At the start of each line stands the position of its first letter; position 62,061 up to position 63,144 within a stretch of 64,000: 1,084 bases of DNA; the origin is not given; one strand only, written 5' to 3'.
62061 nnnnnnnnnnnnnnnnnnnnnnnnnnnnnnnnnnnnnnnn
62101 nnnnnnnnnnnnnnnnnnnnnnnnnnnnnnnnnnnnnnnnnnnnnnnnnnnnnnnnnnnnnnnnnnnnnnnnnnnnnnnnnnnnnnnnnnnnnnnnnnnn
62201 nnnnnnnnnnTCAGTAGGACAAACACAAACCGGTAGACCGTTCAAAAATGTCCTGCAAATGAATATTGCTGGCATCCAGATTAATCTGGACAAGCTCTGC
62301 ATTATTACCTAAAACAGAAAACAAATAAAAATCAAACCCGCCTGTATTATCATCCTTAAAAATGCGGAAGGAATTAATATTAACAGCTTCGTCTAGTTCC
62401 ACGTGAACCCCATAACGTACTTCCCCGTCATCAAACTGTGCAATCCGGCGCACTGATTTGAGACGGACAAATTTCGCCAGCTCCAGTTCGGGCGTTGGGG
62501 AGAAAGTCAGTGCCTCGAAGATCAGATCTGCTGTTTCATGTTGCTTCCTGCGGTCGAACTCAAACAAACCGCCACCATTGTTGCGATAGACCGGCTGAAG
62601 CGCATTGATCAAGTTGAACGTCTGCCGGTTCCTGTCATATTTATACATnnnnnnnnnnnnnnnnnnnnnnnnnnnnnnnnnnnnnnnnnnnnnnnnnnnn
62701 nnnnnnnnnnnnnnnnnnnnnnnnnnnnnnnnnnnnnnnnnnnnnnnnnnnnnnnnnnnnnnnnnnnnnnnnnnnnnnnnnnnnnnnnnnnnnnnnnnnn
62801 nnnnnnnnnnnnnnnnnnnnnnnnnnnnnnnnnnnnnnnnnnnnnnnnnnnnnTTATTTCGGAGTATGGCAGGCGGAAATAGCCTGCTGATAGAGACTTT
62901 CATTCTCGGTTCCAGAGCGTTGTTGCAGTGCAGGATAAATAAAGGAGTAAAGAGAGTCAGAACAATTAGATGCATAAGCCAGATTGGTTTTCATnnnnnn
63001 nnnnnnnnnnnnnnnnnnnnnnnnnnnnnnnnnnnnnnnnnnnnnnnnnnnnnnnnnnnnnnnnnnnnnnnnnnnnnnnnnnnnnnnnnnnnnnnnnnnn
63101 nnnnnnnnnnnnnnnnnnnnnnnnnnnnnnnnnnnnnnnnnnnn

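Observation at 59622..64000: Convergent block of nine or more small uncharacterised genes next to the transfer operon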

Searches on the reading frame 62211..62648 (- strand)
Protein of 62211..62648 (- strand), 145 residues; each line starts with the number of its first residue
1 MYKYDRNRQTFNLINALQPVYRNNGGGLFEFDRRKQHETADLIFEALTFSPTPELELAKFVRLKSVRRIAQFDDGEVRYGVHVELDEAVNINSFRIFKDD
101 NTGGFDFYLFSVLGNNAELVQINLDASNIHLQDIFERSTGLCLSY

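Call 6: search_protein_families(proteins=[window:62211-62648:-], library=ncbifam, max_evalue=0.1)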
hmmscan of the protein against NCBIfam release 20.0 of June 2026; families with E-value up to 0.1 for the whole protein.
window:62211-62648:- (145 aa): 0 families

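Call 7: search_protein_families(proteins=[window:62211-62648:-], library=phrogs, max_evalue=0.1)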
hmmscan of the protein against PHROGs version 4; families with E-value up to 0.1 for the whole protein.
window:62211-62648:- (145 aa): 0 families

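Call 8: search_protein_families(proteins=[window:62211-62648:-], library=padloc, max_evalue=0.1)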
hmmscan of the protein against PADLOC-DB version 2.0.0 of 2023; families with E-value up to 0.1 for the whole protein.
window:62211-62648:- (145 aa): 0 families

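Call 42: search_solved_structures(query=window:62211-62648:-, max_evalue=1)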
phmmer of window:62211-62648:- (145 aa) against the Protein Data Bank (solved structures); distinct sequences matched with E-value up to 1: 1.
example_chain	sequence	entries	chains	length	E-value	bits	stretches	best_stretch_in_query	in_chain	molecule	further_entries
8adn_F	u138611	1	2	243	0.69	13.2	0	90-136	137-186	Proteasome subunit alpha type-7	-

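Call 55: find_homologous_proteins(query=window:62211-62648:-, max_evalue=0.001)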
Query window:62211-62648:- (145 aa): 22 proteins with E <= 0.001 among 32 candidates.
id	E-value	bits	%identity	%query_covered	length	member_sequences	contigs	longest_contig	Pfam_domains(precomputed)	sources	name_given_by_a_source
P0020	1.6e-90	318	99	100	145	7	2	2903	-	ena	-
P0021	4.4e-90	317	99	100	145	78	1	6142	-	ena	-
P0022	2.3e-82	292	93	99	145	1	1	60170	-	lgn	-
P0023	9.2e-80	283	88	100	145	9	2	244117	-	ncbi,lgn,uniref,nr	ncbi:hypothetical protein EG703_05125 [Salmonella enterica]|uniref:Uncharacterized protein n=1 Tax=S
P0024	4.3e-78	278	89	99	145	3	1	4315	-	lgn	-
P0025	4.7e-78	278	87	100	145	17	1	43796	-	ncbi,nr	ncbi:hypothetical protein NEN27_24485 [Escherichia coli]|nr:hypothetical protein [Escherichia coli]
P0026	1.3e-77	276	87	100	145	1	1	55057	-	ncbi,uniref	ncbi:hypothetical protein [Escherichia coli]|uniref:hypothetical protein n=1 Tax=Escherichia coli Ta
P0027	3.0e-77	275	87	100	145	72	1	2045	-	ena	-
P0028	7.4e-72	258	87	98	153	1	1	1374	-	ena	-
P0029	3.3e-67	243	100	78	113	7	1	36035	-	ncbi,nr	ncbi:hypothetical protein WB89_07785, partial [Salmonella enterica subsp. enterica serovar Derby]|nr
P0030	2.4e-65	237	98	76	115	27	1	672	-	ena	-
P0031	1.7e-57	211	74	100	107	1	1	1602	-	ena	-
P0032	2.6e-45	172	60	99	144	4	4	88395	-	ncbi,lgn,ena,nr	ncbi:hypothetical protein D3981_003062 [Escherichia coli]|nr:hypothetical protein [Escherichia coli]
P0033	7.3e-44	167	54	100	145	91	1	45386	-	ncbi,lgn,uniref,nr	ncbi:Uncharacterised protein [Enterobacter hormaechei]|uniref:hypothetical protein n=1 Tax=Enterobac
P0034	2.0e-37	146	53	100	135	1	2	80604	-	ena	-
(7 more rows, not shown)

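Call 57: profile_search(protein=window:62211-62648:-)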
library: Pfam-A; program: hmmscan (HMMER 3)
A. the first sequence (145 residues): domains with independent E <= 10: 1; with E <= 0.001: 0
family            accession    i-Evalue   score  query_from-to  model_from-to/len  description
EAL               PF00563.25       0.16    11.7      12-94         12-94/236  EAL domain

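Call 84: predict_structure(alignment_id=A3)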
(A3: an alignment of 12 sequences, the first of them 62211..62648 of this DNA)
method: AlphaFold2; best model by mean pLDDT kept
length: 145 residues; sequences in the alignment: 12
mean_pLDDT: 61.8   pTM: 0.62
mean pLDDT of the five models: 61.8, 61.1, 58.7, 57.9, 49.6
residues with pLDDT >= 90: 0; 70-90: 57; 50-70: 58; < 50: 30
segments of 3 or more residues with pLDDT < 50: 1-27
pLDDT, mean of each block of 10 residues (from residue 1): 29 31 46 79 75 66 64 70 70 77 74 58 56 71 62
secondary structure, 60 per line:
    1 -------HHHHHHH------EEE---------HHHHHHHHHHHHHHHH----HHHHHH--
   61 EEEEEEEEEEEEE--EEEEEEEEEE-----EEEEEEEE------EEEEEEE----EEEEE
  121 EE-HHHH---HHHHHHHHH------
elements in order: H8-14 E21-23 H33-48 H53-58 E61-73 E76-85 E91-98 E105-111 E116-122 H124-127 H131-139

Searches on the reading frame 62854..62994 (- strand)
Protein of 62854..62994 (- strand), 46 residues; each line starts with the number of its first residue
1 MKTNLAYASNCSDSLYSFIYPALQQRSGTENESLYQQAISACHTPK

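Call 6: search_protein_families(proteins=[window:62854-62994:-], library=ncbifam, max_evalue=0.1)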
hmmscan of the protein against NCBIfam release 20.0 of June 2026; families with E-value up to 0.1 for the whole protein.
window:62854-62994:- (46 aa): 1 family
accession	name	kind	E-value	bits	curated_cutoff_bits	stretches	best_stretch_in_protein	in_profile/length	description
TIGR03430.1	trp_dimet_allyl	equivalog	0.045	12.7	740.75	1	6-42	79-115/419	tryptophan dimethylallyltransferase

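Call 7: search_protein_families(proteins=[window:62854-62994:-], library=phrogs, max_evalue=0.1)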
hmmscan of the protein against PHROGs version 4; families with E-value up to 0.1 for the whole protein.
window:62854-62994:- (46 aa): 0 families

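Call 8: search_protein_families(proteins=[window:62854-62994:-], library=padloc, max_evalue=0.1)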
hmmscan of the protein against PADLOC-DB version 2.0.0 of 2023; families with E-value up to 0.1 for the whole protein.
window:62854-62994:- (46 aa): 0 families
